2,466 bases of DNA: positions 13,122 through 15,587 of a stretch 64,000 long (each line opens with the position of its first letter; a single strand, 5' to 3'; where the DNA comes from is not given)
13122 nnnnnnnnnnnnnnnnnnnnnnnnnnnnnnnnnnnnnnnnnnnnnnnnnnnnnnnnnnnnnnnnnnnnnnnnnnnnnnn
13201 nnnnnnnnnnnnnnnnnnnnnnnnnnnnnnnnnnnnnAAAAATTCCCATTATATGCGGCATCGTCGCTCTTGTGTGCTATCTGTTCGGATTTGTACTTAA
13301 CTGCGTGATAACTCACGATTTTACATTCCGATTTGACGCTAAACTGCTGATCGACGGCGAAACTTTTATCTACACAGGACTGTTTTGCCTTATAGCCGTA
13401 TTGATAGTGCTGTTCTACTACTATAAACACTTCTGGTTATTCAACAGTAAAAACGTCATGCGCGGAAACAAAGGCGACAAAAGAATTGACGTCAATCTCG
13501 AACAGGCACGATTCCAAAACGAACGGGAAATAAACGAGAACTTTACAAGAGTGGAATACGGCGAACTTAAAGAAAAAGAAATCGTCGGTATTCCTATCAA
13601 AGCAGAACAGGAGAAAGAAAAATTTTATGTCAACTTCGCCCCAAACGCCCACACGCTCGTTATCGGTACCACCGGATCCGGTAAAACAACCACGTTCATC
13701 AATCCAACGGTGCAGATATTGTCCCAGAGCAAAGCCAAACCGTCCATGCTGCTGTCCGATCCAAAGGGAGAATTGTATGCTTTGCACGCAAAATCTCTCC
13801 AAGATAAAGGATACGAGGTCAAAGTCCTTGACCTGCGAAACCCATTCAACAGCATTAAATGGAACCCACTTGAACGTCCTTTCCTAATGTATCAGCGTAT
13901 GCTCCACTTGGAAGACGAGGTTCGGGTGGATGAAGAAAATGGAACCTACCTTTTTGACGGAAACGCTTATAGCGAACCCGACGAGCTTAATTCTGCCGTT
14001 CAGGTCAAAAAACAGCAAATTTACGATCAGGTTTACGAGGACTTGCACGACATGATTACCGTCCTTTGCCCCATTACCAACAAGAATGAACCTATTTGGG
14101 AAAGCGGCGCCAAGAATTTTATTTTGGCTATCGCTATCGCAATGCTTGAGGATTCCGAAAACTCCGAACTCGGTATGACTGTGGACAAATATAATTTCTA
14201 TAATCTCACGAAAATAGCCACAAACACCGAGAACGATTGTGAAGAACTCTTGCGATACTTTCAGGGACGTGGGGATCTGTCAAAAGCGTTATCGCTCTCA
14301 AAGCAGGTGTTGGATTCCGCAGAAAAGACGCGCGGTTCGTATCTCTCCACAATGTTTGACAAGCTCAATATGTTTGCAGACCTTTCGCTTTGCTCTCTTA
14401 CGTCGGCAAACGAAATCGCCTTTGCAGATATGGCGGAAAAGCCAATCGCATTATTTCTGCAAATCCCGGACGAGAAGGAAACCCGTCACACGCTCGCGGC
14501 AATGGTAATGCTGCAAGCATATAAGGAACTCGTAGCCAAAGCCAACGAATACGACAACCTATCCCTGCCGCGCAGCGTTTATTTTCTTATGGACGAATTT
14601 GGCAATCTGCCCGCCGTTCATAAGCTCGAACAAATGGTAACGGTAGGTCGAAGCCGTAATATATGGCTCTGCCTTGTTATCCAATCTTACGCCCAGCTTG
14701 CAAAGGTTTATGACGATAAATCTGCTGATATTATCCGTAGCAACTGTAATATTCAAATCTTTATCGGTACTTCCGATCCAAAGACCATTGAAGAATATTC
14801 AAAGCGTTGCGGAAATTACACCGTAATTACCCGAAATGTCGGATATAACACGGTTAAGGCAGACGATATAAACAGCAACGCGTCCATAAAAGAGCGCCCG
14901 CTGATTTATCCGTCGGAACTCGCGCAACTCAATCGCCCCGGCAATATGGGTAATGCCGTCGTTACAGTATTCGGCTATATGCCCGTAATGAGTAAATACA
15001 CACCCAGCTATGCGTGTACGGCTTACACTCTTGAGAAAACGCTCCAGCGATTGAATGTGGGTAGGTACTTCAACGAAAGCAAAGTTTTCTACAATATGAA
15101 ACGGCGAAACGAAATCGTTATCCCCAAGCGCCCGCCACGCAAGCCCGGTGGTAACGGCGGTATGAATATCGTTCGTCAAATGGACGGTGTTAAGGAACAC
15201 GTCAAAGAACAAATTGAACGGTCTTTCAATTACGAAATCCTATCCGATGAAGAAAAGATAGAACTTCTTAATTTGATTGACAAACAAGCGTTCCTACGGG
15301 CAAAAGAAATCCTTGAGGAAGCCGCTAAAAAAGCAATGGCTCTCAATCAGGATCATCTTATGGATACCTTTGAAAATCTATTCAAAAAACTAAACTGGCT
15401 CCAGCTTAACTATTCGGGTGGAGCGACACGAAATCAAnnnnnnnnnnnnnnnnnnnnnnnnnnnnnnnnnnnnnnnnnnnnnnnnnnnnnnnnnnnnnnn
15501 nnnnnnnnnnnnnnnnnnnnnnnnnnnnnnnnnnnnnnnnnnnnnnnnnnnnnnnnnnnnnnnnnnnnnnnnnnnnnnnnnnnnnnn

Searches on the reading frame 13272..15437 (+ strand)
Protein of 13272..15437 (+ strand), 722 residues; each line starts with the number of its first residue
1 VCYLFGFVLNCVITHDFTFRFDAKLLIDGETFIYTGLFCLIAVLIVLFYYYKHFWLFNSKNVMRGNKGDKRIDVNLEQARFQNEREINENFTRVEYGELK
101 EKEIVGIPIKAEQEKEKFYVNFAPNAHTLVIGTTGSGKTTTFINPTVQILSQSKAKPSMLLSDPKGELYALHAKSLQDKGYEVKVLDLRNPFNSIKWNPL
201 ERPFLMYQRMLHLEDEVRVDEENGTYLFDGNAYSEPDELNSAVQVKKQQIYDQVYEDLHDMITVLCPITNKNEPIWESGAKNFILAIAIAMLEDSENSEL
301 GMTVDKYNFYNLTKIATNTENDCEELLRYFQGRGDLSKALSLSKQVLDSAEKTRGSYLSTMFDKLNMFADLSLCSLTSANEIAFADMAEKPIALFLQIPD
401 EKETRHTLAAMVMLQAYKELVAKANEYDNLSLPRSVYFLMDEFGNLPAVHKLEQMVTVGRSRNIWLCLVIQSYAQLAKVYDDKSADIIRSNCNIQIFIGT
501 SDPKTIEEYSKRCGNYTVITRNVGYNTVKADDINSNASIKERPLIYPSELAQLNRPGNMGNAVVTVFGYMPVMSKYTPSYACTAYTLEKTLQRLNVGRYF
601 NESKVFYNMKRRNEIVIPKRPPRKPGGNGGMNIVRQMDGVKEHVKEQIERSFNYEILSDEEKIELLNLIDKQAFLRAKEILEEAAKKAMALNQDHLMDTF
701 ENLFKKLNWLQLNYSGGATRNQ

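Call 70: search_protein_families(library=pfam, proteins=[window:13272-15437:+], max_evalue=0.001)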
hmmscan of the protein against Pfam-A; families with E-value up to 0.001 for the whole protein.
window:13272-15437:+ (722 aa): 6 families
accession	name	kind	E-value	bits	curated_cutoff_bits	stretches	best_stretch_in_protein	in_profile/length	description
PF02534.20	T4SS-DNA_transf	-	1.3e-48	166.4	20.1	1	97-575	30-441/468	Type IV secretory system Conjugative DNA transfer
PF12696.13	TraG-D_C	-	2.2e-30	105.6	22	1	436-554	2-125/126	TraM recognition site of TraD and TraG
PF10412.15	TrwB_AAD_bind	-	3.5e-27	95.7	20.5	1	256-555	88-368/387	Type IV secretion-system coupling protein DNA-binding domain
PF00270.35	DEAD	-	3.1e-05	24.2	26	1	125-182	14-71/167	DEAD/DEAH box helicase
PF01580.24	FtsK_SpoIIIE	-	3.7e-05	23.7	24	1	103-142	16-56/221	FtsK/SpoIIIE family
PF01935.23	DUF87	-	5.2e-05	23.9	23.2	0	119-194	17-84/220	Helicase HerA, central domain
